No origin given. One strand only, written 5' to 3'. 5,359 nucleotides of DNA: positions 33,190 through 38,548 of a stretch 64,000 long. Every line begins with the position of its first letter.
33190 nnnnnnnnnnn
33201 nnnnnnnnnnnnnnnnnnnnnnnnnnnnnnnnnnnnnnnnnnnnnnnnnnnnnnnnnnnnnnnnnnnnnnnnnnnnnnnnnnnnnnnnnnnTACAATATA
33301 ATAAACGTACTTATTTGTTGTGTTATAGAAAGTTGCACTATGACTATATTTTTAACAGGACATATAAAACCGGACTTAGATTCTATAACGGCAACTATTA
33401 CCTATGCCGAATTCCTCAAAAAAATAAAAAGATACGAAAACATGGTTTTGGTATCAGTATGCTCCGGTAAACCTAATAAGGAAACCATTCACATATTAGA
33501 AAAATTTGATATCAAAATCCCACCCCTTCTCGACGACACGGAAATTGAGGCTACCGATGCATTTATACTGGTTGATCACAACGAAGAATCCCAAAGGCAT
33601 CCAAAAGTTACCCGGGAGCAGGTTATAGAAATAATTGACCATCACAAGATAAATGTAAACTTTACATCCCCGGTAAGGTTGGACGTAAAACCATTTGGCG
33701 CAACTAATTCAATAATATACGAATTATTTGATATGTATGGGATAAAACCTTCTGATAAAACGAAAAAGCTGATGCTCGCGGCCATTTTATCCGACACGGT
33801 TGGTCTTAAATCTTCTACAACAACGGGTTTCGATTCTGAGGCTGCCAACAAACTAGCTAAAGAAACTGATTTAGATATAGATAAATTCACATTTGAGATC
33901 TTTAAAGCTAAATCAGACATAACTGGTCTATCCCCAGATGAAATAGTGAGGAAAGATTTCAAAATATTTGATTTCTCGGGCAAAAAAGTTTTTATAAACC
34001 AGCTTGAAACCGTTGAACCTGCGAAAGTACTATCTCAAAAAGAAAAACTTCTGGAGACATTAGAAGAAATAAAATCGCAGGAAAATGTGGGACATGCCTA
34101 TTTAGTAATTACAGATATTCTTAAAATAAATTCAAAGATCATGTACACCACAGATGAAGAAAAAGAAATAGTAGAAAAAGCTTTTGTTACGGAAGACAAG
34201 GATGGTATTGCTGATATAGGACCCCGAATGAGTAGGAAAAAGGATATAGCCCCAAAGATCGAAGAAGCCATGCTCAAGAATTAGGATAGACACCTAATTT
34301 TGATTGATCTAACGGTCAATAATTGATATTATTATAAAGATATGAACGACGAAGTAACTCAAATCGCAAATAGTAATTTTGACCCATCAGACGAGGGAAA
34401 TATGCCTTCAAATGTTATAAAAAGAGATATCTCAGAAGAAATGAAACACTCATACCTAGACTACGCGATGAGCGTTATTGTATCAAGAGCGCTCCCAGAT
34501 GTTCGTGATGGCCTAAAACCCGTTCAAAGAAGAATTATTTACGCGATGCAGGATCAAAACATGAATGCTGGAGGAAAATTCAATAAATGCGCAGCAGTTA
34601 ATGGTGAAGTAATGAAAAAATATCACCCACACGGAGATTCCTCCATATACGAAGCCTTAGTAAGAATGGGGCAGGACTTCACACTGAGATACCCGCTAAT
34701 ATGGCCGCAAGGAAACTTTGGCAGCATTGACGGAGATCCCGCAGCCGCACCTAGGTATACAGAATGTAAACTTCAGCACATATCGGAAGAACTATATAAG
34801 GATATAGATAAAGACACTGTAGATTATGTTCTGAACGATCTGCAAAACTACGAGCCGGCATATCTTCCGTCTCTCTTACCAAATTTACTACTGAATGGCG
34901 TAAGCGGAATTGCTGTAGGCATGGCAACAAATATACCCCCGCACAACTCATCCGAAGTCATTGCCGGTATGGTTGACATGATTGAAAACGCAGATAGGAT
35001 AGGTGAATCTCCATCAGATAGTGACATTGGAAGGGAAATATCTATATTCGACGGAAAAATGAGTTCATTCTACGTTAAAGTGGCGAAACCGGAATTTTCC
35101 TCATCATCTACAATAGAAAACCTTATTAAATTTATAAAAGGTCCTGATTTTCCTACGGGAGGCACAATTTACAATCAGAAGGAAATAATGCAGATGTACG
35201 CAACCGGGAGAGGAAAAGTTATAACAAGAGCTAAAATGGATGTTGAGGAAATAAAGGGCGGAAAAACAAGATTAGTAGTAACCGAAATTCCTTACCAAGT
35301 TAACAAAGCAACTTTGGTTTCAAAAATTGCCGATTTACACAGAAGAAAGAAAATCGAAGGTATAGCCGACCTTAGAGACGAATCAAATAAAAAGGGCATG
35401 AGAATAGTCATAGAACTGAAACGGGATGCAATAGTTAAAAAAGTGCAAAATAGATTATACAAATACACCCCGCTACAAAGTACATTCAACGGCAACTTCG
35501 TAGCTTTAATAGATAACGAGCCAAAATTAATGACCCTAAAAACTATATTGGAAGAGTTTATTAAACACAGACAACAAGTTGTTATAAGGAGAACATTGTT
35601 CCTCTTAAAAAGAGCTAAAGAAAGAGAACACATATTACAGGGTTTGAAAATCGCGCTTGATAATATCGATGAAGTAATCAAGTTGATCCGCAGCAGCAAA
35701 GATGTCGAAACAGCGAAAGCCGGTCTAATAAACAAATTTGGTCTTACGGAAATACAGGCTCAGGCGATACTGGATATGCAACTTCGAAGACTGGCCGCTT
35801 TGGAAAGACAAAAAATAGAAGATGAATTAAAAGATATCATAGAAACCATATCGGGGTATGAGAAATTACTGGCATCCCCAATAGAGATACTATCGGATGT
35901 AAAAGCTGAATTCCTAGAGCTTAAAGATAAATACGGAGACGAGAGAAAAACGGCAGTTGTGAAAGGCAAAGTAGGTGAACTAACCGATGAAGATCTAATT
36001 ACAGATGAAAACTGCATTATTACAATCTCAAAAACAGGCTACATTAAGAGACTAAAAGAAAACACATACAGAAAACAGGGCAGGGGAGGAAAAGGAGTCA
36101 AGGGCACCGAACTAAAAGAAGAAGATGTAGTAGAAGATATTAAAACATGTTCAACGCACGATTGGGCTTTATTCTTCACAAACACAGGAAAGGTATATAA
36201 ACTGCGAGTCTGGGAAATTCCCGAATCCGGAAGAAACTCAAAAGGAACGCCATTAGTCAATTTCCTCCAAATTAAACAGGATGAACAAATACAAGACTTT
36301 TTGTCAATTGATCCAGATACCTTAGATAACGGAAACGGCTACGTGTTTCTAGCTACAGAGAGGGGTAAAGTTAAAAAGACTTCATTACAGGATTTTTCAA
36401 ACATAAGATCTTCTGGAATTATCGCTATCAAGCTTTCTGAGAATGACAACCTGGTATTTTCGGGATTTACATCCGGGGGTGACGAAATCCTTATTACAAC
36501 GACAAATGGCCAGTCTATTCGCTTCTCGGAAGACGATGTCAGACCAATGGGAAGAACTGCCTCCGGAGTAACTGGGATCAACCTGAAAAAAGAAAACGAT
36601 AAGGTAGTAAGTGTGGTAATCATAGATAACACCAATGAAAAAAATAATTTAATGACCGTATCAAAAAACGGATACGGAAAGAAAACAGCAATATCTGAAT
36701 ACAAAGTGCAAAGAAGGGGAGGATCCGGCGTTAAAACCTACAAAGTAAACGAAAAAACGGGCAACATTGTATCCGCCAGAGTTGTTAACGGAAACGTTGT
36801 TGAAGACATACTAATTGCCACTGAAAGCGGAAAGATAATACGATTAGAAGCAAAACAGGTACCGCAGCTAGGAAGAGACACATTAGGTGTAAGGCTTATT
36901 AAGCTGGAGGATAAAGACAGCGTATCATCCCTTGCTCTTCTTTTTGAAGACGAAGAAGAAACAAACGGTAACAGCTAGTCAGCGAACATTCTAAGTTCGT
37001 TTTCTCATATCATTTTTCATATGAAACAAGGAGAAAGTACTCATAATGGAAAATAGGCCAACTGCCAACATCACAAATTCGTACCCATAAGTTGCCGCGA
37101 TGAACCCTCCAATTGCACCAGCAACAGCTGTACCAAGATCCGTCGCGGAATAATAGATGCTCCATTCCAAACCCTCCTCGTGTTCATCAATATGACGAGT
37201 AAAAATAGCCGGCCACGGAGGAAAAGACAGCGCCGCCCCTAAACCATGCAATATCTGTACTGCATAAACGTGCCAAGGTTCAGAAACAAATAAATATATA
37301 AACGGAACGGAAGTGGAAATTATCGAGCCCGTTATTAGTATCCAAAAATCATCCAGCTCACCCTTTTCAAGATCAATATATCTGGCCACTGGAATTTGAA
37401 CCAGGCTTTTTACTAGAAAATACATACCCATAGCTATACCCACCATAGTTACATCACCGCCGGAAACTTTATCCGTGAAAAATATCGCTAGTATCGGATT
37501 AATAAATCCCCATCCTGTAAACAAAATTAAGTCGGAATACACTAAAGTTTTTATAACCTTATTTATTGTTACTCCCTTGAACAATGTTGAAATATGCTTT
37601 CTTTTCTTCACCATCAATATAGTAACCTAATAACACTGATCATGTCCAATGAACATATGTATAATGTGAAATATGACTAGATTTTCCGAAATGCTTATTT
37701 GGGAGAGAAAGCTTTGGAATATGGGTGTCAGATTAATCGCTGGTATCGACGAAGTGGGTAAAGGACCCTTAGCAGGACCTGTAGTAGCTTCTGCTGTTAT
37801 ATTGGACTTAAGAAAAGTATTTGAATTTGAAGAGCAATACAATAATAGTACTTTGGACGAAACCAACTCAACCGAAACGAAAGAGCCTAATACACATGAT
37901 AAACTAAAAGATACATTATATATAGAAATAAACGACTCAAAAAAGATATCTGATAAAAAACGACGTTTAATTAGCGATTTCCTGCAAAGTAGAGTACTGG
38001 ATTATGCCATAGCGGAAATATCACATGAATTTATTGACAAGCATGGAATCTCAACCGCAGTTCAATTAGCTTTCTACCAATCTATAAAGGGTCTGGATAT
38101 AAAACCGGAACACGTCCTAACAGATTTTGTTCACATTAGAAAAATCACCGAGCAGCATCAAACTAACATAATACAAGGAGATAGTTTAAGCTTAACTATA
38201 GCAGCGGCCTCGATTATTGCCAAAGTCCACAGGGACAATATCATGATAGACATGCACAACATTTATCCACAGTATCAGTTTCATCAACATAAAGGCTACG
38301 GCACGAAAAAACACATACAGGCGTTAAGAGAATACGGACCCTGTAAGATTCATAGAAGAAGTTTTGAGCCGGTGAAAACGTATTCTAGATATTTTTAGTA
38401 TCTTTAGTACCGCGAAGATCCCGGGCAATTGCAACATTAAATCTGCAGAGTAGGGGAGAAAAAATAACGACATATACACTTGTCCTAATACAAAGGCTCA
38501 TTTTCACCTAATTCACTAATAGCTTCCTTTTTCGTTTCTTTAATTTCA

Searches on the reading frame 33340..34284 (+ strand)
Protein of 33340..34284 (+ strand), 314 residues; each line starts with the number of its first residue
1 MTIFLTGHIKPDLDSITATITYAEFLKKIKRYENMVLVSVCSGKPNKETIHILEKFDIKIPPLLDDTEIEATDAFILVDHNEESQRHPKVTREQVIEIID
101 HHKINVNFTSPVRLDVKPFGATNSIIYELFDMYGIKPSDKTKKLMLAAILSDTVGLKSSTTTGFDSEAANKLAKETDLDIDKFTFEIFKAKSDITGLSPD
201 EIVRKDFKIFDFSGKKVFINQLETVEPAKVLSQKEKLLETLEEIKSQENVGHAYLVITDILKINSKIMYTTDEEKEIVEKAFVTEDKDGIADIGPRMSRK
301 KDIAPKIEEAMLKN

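Call 14: search_protein_families(library=pfam, proteins=[window:33340-34284:+], max_evalue=0.01)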
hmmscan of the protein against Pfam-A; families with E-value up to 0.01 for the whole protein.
window:33340-34284:+ (314 aa): 2 families
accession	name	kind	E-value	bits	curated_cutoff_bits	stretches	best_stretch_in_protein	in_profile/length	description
PF02833.19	DHHA2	-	1.6e-26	93.6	27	1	186-310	2-126/126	DHHA2 domain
PF01368.27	DHH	-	1.5e-17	64.5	28.1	1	2-149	1-125/125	DHH family, N-terminal domain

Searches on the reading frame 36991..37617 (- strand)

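Call 13: search_protein_families(library=pfam, proteins=[window:36991-37617:-], max_evalue=0.01)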
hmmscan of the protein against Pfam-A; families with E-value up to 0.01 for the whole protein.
window:36991-37617:- (208 aa): 2 families
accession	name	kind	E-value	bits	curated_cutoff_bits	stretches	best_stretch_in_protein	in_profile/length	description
PF07690.21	MFS_1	-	3.4e-20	72.7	33.4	1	31-195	7-166/347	Major Facilitator Superfamily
PF05977.19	MFS_3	-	3.5e-05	22.9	27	1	54-206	45-195/524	Transmembrane secretion effector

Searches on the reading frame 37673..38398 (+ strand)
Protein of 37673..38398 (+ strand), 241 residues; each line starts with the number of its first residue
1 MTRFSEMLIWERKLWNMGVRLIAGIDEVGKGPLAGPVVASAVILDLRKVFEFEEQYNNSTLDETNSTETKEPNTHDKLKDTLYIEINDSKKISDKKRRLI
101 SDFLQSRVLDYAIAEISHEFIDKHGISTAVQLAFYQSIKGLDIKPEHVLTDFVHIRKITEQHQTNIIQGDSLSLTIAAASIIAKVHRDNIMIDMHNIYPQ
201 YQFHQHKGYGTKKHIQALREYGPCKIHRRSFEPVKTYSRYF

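Call 13: search_protein_families(library=pfam, proteins=[window:37673-38398:+], max_evalue=0.01)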
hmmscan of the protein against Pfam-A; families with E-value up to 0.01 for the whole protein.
window:37673-38398:+ (241 aa): 1 family
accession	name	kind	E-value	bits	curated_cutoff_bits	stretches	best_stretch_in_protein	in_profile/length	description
PF01351.25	RNase_HII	-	1.7e-35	123.2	25.8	2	79-233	28-198/199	Ribonuclease HII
